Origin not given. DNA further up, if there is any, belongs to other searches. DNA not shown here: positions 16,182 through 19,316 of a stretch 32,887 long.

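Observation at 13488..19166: Tandem cyclase-STAND NTPase-TPR paralogues lacking any DNA-binding domain: a candidate signalling or defence-like module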

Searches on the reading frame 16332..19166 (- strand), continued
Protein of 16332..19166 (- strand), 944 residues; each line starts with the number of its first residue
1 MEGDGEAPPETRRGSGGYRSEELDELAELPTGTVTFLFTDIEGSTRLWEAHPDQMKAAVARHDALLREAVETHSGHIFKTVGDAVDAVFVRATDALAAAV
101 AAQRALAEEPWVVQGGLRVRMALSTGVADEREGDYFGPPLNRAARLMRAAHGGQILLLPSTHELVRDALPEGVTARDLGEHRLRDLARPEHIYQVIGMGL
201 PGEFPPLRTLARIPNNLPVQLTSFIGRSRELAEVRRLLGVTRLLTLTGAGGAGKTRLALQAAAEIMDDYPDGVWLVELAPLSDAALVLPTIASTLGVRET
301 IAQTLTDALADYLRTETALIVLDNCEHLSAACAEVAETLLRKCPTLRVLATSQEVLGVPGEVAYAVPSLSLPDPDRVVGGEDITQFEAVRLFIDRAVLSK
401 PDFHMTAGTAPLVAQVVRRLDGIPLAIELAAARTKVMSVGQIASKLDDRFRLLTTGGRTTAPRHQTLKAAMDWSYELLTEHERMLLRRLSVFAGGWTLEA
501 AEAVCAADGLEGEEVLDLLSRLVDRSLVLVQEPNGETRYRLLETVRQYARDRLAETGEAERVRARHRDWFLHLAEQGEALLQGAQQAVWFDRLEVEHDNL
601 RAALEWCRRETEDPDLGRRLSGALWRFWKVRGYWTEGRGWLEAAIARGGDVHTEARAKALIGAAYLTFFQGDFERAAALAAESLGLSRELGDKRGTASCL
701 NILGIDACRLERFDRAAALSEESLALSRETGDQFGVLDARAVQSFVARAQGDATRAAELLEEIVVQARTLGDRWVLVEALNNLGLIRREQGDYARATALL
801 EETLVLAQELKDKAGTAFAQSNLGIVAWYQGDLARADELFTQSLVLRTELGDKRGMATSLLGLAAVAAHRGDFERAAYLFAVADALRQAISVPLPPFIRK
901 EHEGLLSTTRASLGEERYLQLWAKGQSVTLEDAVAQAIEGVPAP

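Call 13: search_solved_structures(query=window:16332-19166:-, max_evalue=0.01, show_alignments=3)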
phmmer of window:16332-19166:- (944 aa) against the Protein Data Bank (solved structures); distinct sequences matched with E-value up to 0.01: 45.
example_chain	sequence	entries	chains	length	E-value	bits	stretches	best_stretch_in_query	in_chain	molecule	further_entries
6hc2_A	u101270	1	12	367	1.9e-19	72.6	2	636-876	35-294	G-protein-signaling modulator 2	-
3sf4_A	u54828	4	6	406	2.3e-19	72.3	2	636-876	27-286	G-protein-signaling modulator 2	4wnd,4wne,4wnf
4wng_A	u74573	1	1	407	2.3e-19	72.3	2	636-876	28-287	G-protein-signaling modulator 2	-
1fx4_A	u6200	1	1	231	1.1e-18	70.1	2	25-90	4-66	RECEPTOR-TYPE ADENYLATE CYCLASE GRESAG 4.3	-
5a6c_A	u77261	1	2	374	3.8e-18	68.3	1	636-876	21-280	G-PROTEIN-SIGNALING MODULATOR 2, AFADIN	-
5a7d_B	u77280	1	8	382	1.3e-17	66.6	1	636-864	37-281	PINS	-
1fx2_A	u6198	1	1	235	3.2e-17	65.2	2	29-91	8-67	RECEPTOR-TYPE ADENYLATE CYCLASE GRESAG 4.1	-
3ro2_A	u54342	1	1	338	9.2e-17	63.7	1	636-875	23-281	G-protein-signaling modulator 2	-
4g2v_A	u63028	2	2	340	9.5e-17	63.7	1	636-876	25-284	G-protein-signaling modulator 2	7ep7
4wp3_A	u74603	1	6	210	3.8e-16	61.7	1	21-197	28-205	Ma1120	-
4a1s_A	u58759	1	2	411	8.8e-16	60.5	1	637-864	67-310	PARTNER OF INSCUTEABLE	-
4wp9_A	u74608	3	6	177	1.9e-14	56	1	33-197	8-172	Ma1120 | Cyclase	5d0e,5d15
4wp8_A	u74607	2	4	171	3.9e-14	55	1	33-180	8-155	Ma1120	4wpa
4jhr_A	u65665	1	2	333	2.1e-13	52.6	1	733-876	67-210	G-protein-signaling modulator 2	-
5d0g_A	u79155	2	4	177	3.2e-12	48.7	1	33-197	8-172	Cyclase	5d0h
8k60_I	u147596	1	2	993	6.6e-05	24.5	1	213-556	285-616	Regulatory protein AfsR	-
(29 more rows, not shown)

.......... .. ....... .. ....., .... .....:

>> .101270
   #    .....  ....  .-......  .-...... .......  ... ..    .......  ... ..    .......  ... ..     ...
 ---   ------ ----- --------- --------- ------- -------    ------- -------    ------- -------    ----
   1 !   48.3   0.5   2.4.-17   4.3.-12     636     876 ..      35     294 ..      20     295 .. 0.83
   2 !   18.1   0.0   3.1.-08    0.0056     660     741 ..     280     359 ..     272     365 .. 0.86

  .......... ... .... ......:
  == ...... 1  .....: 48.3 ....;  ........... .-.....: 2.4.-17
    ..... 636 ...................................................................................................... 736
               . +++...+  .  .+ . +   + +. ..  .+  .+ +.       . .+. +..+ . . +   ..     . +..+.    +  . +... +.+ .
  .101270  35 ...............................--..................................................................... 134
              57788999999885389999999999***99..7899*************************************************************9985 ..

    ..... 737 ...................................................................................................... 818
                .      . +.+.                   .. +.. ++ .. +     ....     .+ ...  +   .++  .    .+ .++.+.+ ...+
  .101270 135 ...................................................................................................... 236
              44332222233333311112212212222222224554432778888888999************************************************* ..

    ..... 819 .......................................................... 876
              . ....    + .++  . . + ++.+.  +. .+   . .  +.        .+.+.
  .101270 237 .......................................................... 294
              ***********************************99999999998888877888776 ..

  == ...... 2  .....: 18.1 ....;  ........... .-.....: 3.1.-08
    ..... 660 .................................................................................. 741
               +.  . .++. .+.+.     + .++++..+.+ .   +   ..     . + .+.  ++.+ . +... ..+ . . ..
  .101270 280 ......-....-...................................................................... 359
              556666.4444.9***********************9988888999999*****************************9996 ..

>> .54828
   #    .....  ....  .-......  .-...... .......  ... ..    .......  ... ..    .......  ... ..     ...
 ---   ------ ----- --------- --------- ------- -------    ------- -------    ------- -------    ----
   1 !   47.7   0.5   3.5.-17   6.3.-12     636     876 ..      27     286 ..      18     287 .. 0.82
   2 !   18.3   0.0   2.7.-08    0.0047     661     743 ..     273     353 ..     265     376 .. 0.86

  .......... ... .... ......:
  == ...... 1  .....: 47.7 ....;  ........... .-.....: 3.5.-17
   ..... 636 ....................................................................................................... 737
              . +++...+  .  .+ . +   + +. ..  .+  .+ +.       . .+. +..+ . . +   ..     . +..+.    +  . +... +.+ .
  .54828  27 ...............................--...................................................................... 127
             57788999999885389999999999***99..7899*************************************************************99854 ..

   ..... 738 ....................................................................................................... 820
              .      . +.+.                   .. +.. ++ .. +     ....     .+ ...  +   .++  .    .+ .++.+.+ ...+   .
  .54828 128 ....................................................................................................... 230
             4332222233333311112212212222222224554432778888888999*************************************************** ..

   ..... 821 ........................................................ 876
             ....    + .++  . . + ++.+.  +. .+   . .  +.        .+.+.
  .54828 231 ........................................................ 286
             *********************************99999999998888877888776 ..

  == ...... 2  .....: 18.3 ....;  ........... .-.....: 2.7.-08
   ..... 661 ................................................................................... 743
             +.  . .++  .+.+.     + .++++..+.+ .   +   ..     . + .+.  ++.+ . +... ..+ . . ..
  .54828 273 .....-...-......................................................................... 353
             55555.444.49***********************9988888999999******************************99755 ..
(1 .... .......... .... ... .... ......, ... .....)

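Call 14: find_encoding_contigs(protein=P0001, flank=10000, max_places=3)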
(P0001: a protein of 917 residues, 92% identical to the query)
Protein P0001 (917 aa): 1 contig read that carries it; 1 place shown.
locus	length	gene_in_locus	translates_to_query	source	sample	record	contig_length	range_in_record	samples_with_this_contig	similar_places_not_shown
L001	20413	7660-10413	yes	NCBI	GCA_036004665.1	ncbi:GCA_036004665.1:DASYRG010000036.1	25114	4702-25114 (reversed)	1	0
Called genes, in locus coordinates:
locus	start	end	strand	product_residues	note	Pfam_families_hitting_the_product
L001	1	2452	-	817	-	PF00211:Guanylate_cyc, PF25872:HTH_77 (weak), PF13424:TPR_12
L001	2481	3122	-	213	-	-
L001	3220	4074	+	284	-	PF02735:Ku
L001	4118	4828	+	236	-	PF01904:DUF72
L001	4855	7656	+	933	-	PF13298:LigD_N, PF01068:DNA_ligase_A_M, PF04679:DNA_ligase_A_C, PF21686:LigD_Prim-Pol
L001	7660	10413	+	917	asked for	PF00211:Guanylate_cyc, PF13401:AAA_22, PF13374:TPR_10 (faint), PF25872:HTH_77, PF13424:TPR_12, PF00515:TPR_1 (faint), PF17874:TPR_MalT, PF13424:TPR_12, +2 more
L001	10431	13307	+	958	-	PF00211:Guanylate_cyc, PF13191:AAA_16 (weak), PF13401:AAA_22 (weak), PF20703:nSTAND1 (weak), PF25872:HTH_77, PF17874:TPR_MalT (weak), PF13424:TPR_12, PF17874:TPR_MalT (weak), +6 more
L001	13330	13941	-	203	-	PF01725:Ham1p_like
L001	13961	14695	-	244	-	PF01138:RNase_PH, PF03725:RNase_PH_C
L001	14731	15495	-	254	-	PF00753:Lactamase_B, PF23023:Anti-Pycsar_Apyc1, PF12706:Lactamase_B_2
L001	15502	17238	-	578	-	PF07833:Cu_amine_oxidN1, PF11741:AMIN, PF01520:Amidase_3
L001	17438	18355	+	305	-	PF01145:Band_7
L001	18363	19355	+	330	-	PF00296:Bac_luciferase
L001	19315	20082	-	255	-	PF01904:DUF72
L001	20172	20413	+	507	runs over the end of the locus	PF01564:Spermine_synth, PF05175:MTS (weak)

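Call 15: find_encoding_contigs(protein=P0003, flank=10000, max_places=3)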
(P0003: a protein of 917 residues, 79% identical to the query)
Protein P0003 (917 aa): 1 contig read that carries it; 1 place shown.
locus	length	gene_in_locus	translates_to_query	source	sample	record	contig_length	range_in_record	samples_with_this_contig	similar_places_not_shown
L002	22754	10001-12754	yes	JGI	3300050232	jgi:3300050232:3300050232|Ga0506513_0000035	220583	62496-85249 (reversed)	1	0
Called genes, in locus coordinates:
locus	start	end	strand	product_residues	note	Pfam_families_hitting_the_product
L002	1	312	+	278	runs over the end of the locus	PF04199:Cyclase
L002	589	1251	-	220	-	PF04307:YdjM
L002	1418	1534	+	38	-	-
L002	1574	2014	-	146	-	PF04224:DUF417 (faint), PF07681:DoxX (weak)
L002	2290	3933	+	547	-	PF05960:DUF885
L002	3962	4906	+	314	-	PF00296:Bac_luciferase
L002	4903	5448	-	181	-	-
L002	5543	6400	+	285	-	PF02735:Ku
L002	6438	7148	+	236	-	PF01904:DUF72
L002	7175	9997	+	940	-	PF13298:LigD_N, PF01068:DNA_ligase_A_M, PF04679:DNA_ligase_A_C, PF21686:LigD_Prim-Pol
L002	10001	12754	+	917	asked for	PF00211:Guanylate_cyc, PF13191:AAA_16 (weak), PF00931:NB-ARC (weak), PF13401:AAA_22, PF25872:HTH_77, PF13424:TPR_12 (weak), PF17874:TPR_MalT (weak), PF13424:TPR_12 (weak), +3 more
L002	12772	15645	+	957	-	PF00211:Guanylate_cyc, PF13176:TPR_7 (faint), PF07719:TPR_2 (faint), PF13401:AAA_22 (faint), PF25872:HTH_77, PF13424:TPR_12, PF17874:TPR_MalT, PF13424:TPR_12, +2 more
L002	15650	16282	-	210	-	PF01725:Ham1p_like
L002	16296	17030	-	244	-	PF01138:RNase_PH, PF03725:RNase_PH_C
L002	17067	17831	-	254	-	PF00753:Lactamase_B, PF23023:Anti-Pycsar_Apyc1, PF12706:Lactamase_B_2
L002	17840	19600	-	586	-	PF07833:Cu_amine_oxidN1, PF11741:AMIN, PF01520:Amidase_3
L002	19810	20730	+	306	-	PF01145:Band_7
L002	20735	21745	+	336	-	PF00296:Bac_luciferase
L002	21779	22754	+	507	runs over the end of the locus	PF01564:Spermine_synth, PF05175:MTS (weak)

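Call 23: find_related_loci(query=A2, collection=genome_contigs, flank=10000)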
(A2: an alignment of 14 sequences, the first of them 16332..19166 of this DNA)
Query A2 (944 aa) in genome_contigs; peptide patterns used: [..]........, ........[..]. (x = any residue, [..] = any of these).
600 stretches matched a pattern (row limit reached: there are more); 600 encode a relative of the query (tblastn E <= 1e-3); the best 80 are kept; 80 distinct loci.
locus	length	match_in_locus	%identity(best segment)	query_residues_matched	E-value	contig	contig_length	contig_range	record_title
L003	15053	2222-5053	59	1-943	0e+0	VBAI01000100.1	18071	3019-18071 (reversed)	MAG: Bacillati bacterium ANGP1 isolate NP_1 14_1009_12_40cm_scaffold_6252, whole genome shotgun sequence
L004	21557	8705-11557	49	26-939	0e+0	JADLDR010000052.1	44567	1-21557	MAG: Armatimonadota bacterium isolate SJ283 c_000000231742, whole genome shotgun sequence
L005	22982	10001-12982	51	26-938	0e+0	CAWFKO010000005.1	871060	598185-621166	MAG: uncultured beta proteobacterium isolate MFD06435.bin.2.147 genome assembly, contig: contig_21141, whole genome shot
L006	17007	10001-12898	46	27-937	0e+0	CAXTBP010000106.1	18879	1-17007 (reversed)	MAG TPA_asm: uncultured Armatimonadaceae bacterium isolate private_GTX0163_metawrap_bin.3 genome assembly, contig: priva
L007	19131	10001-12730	47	26-938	0e+0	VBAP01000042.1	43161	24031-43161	MAG: Bacillati bacterium ANGP1 isolate NP_8 14_1009_16_40cm_scaffold_2990, whole genome shotgun sequence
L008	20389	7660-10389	92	26-935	0e+0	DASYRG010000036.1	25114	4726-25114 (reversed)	MAG TPA_asm: bacterium isolate SMAG_U4505 k141_1522693, whole genome shotgun sequence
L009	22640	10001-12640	47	20-938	0e+0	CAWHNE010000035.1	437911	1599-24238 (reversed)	MAG: uncultured beta proteobacterium isolate MFD02809.bin.1.145 genome assembly, contig: contig_98, whole genome shotgun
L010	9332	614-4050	43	24-939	0e+0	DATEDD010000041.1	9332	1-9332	MAG TPA_asm: Anaerolineales bacterium isolate SMAG_U8289 k141_746186, whole genome shotgun sequence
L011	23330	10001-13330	45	26-934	0e+0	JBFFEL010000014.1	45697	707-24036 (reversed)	MAG: Anaerolineales bacterium isolate Mix_mud13.2021.11.71 k141_2596311_length_45697_cov_12.1842, whole genome shotgun s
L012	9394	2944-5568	46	28-939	0e+0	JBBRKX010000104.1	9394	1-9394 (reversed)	MAG: Chthonomonadales bacterium isolate La1_concoct.130 LA1C_C.130_k141_1359709L_9394_cov_8.0000, whole genome shotgun s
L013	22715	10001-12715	45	28-933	0e+0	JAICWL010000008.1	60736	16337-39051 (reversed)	MAG: Fimbriimonadaceae bacterium isolate LS_FP_2_bin.42 k141_2170208_length_60736_cov_12.1146, whole genome shotgun sequ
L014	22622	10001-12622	45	30-938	0e+0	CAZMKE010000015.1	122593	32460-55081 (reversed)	MAG TPA_asm: uncultured Verrucomicrobiota bacterium isolate SRP262948_co1_106 genome assembly, contig: NODE_148_length_1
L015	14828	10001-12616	44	28-939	0e+0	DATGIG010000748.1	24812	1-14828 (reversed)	MAG TPA_asm: Chthonomonadaceae bacterium isolate SMAG_U9801 k141_1117909, whole genome shotgun sequence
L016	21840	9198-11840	44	30-943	0e+0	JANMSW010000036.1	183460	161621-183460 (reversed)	MAG: Spartobacteria bacterium isolate SOY_29_metabat_334 SOY_29_k141_2303645, whole genome shotgun sequence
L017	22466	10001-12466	48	33-851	0e+0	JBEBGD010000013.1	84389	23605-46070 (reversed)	MAG: Chthoniobacteraceae bacterium isolate ASF_13 NODE_88_length_84389_cov_5.770056, whole genome shotgun sequence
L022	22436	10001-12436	46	31-885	0e+0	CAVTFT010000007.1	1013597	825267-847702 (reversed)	MAG: uncultured beta proteobacterium isolate MFD00822.bin.1.66 genome assembly, contig: contig_31165, whole genome shotg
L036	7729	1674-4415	40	18-938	0e+0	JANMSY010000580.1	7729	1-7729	MAG: Anaerolineales bacterium isolate SOY_29_metabat_307 SOY_29_k141_5445145, whole genome shotgun sequence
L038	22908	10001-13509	46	10-941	0e+0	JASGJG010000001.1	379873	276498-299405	MAG: Armatimonas sp. isolate 5N410 JMF-2111-06-0005.ont.bin.410_0, whole genome shotgun sequence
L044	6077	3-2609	44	26-936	0e+0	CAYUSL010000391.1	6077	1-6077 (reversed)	MAG TPA_asm: uncultured bacterium isolate binchicken_co118_326 genome assembly, contig: NODE_17635_length_6077_cov_10.98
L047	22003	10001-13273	39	22-931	0e+0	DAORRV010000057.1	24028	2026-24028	MAG TPA_asm: Ignavibacteria bacterium isolate AMR_MDS_5334 NODE_763_length_24028_cov_8.469904, whole genome shotgun sequ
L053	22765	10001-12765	46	29-891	0e+0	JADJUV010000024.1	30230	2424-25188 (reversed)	MAG: Candidatus Trichofilum aggregatum isolate Hirt_MAXAC.142 tig00024705-10-302840, whole genome shotgun sequence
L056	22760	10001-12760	47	30-941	0e+0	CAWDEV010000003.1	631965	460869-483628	MAG: uncultured Chloroflexia bacterium isolate MFD05942.bin.1.268 genome assembly, contig: contig_14532, whole genome sh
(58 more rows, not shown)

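Call 45: search_protein_families(library=padloc, alignment_id=A4, max_evalue=1e-10)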
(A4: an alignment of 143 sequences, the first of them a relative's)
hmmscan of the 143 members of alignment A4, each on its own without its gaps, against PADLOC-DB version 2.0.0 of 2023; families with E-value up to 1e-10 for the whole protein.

A. member 1, L003:1425-2024:+ (200 aa): 0 families

B. families by the number of members that match (of 143 scanned): 15 families
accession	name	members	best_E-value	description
PDLC04134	mad2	2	2.3e-20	mads_2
PDLC00734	PycC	2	1.5e-12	Pycsar cyclase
PDLC04783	PDC-M72A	1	6.4e-34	-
PDLC04135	mad3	1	3.6e-31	mads_3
PDLC01169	TPR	1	4.1e-24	TPR repeats containing protein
PDLC02371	PycTIR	1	2.2e-19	-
PDLC00731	Effector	1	9.4e-19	TIR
PDLC00732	Effector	1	7.6e-16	TIR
PDLC01086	C3a186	1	3.7e-15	"C-3?,4? desaturase"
PDLC02908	Ankyrin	1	5.4e-13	-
PDLC00730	Effector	1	1.7e-12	TIR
PDLC02367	PycC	1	4.1e-12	-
PDLC04647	PDC-M43B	1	1.7e-11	-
PDLC02368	PycC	1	5.3e-11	-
PDLC04140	mad8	1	8.1e-11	mads_8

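Call 46: search_protein_families(library=pfam, alignment_id=A4, max_evalue=0.00001)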
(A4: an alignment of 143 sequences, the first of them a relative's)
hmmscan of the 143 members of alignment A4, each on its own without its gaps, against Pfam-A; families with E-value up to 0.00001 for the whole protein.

A. member 1, L003:1425-2024:+ (200 aa): 0 families

B. families by the number of members that match (of 143 scanned): 162 families (the first 25 are shown)
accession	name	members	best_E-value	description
PF13424.12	TPR_12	5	1.9e-38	Tetratricopeptide repeat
PF13374.12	TPR_10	4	7.2e-23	Tetratricopeptide repeat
PF00561.26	Abhydrolase_1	4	4.8e-19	alpha/beta hydrolase fold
PF07719.23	TPR_2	4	3.1e-17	Tetratricopeptide repeat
PF17874.7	TPR_MalT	3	2.1e-24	MalT-like TPR region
PF13176.12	TPR_7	3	2.5e-12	Tetratricopeptide repeat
PF00515.34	TPR_1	3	1.7e-11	Tetratricopeptide repeat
PF12831.13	FAD_oxidored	3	3.1e-09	FAD dependent oxidoreductase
PF01266.30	DAO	3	8.3e-09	FAD dependent oxidoreductase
PF01738.24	DLH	2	9.4e-45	Dienelactone hydrolase family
PF12902.13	Ferritin-like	2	2.2e-41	Ferritin-like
PF01494.25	FAD_binding_3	2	7e-27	FAD binding domain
PF08241.18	Methyltransf_11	2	7.1e-24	Methyltransferase domain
PF12697.13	Abhydrolase_6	2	3.9e-22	Alpha/beta hydrolase family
PF13649.12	Methyltransf_25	2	3.9e-20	Methyltransferase domain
PF00211.25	Guanylate_cyc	2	6.8e-14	Adenylate and Guanylate cyclase catalytic domain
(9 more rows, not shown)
